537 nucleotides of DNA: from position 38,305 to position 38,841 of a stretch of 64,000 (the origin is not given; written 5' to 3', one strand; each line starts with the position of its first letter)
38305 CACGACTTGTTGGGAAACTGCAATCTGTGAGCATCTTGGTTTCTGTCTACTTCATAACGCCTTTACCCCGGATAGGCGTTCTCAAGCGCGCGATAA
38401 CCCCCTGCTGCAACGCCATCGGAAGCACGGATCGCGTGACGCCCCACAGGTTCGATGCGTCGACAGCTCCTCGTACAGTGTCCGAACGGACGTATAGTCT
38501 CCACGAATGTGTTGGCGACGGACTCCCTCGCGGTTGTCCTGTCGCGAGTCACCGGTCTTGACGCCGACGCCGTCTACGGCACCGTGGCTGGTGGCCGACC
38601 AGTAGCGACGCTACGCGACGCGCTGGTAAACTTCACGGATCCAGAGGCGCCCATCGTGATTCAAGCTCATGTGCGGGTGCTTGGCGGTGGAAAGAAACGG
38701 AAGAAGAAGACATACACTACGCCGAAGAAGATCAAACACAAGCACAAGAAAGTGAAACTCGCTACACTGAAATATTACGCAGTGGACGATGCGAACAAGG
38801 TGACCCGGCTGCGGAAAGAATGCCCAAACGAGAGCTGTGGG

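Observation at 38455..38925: Ubiquitin-eS31 ribosomal fusion gene with a highly diverged (FUBI-like) ubiquitin moiety that retains the GG cleavage site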

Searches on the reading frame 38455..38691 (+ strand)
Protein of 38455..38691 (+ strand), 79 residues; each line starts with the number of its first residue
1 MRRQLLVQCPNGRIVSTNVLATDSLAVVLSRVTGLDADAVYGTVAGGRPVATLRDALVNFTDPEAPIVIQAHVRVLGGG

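Call 3: search_protein_families(library=pfam, proteins=[window:38455-38691:+], max_evalue=1)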
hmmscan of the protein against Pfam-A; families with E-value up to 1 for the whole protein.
window:38455-38691:+ (79 aa): 0 families

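Call 29: search_solved_structures(query=A3, max_evalue=10, show_alignments=2)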
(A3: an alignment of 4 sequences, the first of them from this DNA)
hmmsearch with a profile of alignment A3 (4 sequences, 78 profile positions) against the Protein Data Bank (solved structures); distinct sequences matched with E-value up to 10: 2.
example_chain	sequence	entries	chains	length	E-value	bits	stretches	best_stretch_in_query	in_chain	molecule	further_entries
5jg6_B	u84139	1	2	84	1.1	12.6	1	3-31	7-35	Polyubiquitin-B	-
8ttt_A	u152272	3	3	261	2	11.7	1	6-42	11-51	Sorting nexin-27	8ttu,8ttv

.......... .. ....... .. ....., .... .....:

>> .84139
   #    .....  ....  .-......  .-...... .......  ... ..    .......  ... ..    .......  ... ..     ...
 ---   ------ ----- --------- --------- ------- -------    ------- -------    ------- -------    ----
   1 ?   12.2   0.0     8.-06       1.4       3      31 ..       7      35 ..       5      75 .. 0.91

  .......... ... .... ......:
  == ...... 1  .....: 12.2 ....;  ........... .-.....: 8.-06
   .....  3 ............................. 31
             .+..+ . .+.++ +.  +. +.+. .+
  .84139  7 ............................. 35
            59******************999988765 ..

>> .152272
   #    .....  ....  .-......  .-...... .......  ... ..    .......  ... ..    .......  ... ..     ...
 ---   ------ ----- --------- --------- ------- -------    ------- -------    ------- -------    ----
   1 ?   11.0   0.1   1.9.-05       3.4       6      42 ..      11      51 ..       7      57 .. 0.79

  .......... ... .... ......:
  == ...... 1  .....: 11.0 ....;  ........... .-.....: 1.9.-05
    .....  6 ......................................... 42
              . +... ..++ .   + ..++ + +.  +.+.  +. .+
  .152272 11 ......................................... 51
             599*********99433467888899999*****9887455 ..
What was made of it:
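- On Canonical ubiquitin (conjugatable, PF00240): The best PDB sequence hit of the leader profile has E 1.1 (call 29).
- Tried and rejected: An hmmsearch of a four-sequence leader profile against PDB sequences gave a best hit of a ubiquitin variant at E 1.1 (call 29).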

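Call 39: search_protein_representatives(alignment_id=A5)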
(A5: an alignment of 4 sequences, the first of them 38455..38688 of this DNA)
Query: 4 sequences, 78 profile positions. Proteins with E-value up to 0.001 (for the whole library): 1; up to 1e-10: 0; up to 1e-30: 0. The best 1 are listed.
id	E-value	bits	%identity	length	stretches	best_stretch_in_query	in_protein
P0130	2.1e-04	37.4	-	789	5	32-76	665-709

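Call 47: find_related_loci(query=A5, collection=metagenome_contigs, flank=1500)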
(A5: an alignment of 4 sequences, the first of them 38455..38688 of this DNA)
Query A5 (78 aa) in metagenome_contigs; peptide patterns used: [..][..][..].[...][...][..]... (x = any residue, [..] = any of these).
78 stretches matched a pattern; 6 encode a relative of the query (tblastn E <= 1e-3); 6 distinct loci.
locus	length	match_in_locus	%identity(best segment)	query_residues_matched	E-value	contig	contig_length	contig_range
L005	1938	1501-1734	100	1-78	1e-49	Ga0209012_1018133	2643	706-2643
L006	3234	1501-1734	100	1-78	1e-49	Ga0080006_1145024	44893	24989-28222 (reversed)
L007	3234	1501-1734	100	1-78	1e-49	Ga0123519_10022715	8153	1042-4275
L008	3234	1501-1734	100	1-78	1e-49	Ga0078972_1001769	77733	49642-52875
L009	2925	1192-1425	100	1-78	1e-49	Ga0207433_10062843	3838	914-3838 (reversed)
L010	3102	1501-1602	54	15-49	8e-8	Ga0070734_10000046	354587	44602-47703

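Call 64: predict_structure(alignment_id=A5)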
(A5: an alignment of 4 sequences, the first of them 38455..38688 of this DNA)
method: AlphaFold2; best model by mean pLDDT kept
length: 78 residues; sequences in the alignment: 4
mean_pLDDT: 88.1   pTM: 0.76
mean pLDDT of the five models: 88.1, 87.7, 87.0, 84.2, 82.3
residues with pLDDT >= 90: 49; 70-90: 25; 50-70: 3; < 50: 1
segments of 3 or more residues with pLDDT < 50: none
pLDDT, mean of each block of 10 residues (from residue 1): 90 93 94 94 89 85 80 78
secondary structure, 60 per line:
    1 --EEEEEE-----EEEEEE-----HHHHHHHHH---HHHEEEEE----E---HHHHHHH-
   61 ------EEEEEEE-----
elements in order: E3-8 E14-19 H25-33 E40-44 H53-59 E67-73
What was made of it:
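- On Ubiquitin(-like)-eS31 fusion precursor (RPS27A/UBA80/Ubi3 orthologues): AlphaFold pLDDT 88.1 / pTM 0.76 from Cyanidiales sequences only (call 64).
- AlphaFold mean pLDDT is 88.1 and pTM 0.76 with no canonical ubiquitin in the alignment (call 64).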

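Call 66: fold_search(model_id=the predicted structure, library=pdb)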
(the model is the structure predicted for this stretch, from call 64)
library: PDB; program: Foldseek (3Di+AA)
matches with E <= 10: 1535; with E <= 0.001: 238
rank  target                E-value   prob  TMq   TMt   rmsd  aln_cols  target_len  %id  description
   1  9zfo_I                4.0e-05  1.00  0.69  0.69   3.0        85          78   21  Cryo-EM Structure of Human STAT2-USP18-ISG15 Complex (released 2026-03-18)
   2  6nyo_E                4.5e-05  1.00  0.72  0.72   2.8        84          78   20  Crystal structure of a human Cdc34-ubiquitin thioester mimetic (released 2019-08-07)
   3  8t48_A                6.3e-05  1.00  0.71  0.39   2.6        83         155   19  The N4BP1 CUE-like domain in complex with linear di-Ubiquitin (released 2024-03-13)
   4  7wfc_B                7.2e-05  1.00  0.71  0.69   2.7        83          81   19  X-ray structure of HKU1-PLP2(Cys109Ser) catalytic mutant in complex with free ubiquitin (released 2022-12-28)
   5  5jg6_B                7.7e-05  1.00  0.75  0.76   2.4        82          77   22  APC11-Ubv shows role of noncovalent RING-Ubiquitin interactions in processive multiubiquitination and Ubiquitin chain  (released 2016-06-15)
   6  5v5h_B                7.7e-05  1.00  0.72  0.72   2.6        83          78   18  OTU protease of Crimean Congo Hemorrhagic Fever Virus bound to ubiquitin variant CC.2 (released 2017-05-10)
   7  6hek_B                7.7e-05  1.00  0.72  0.72   2.7        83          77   18  Structure of human USP28 bound to Ubiquitin-PA (released 2019-03-27)
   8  5hpl_C                8.2e-05  1.00  0.73  0.71   2.5        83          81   19  System-wide modulation of HECT E3 ligases with selective ubiquitin variant probes: Rsp5 and UbV R5.4 (released 2016-03-16)
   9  8seb_B                8.2e-05  1.00  0.72  0.69   2.7        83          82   20  Cryo-EM structure of a single loaded human UBA7-UBE2L6-ISG15 adenylate complex (released 2023-10-11)
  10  7f0n                  8.2e-05  1.00  0.69  0.70   2.7        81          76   20  Structure of deamidated Ubiquitin (released 2022-06-08)
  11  6ffa_B                8.8e-05  1.00  0.66  0.67   2.9        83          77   20  FMDV Leader protease bound to substrate ISG15 (released 2018-02-21)
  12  2mlb_MODEL_1_A        9.3e-05  1.00  0.64  0.63   3.0        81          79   18  NMR solution structure of a computational designed protein based on template of human erythrocytic ubiquitin (released 2014-10-29)
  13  6bi8_C                1.1e-04  1.00  0.76  0.41   2.1        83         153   19  X-ray structure of MERS coronavirus papain-like protease in complex with human ISG15 (released 2018-11-07)
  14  8sea_B                1.1e-04  1.00  0.71  0.70   2.8        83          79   20  Cryo-EM structure of a double loaded human UBA7-UBE2L6-ISG15 thioester mimetic complex (Form 1) (released 2023-10-11)
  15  2znv_B                1.1e-04  1.00  0.70  0.72   2.5        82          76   20  Crystal structure of human AMSH-LP DUB domain in complex with Lys63-linked ubiquitin dimer (released 2008-09-02)
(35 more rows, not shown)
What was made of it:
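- On Ubiquitin(-like)-eS31 fusion precursor (RPS27A/UBA80/Ubi3 orthologues): Foldseek matches ubiquitin and ISG15 at TM 0.66-0.76 (call 66).
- All top 50 Foldseek PDB hits are ubiquitin, ISG15 or SUMO, at TM 0.64-0.76 (call 66).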
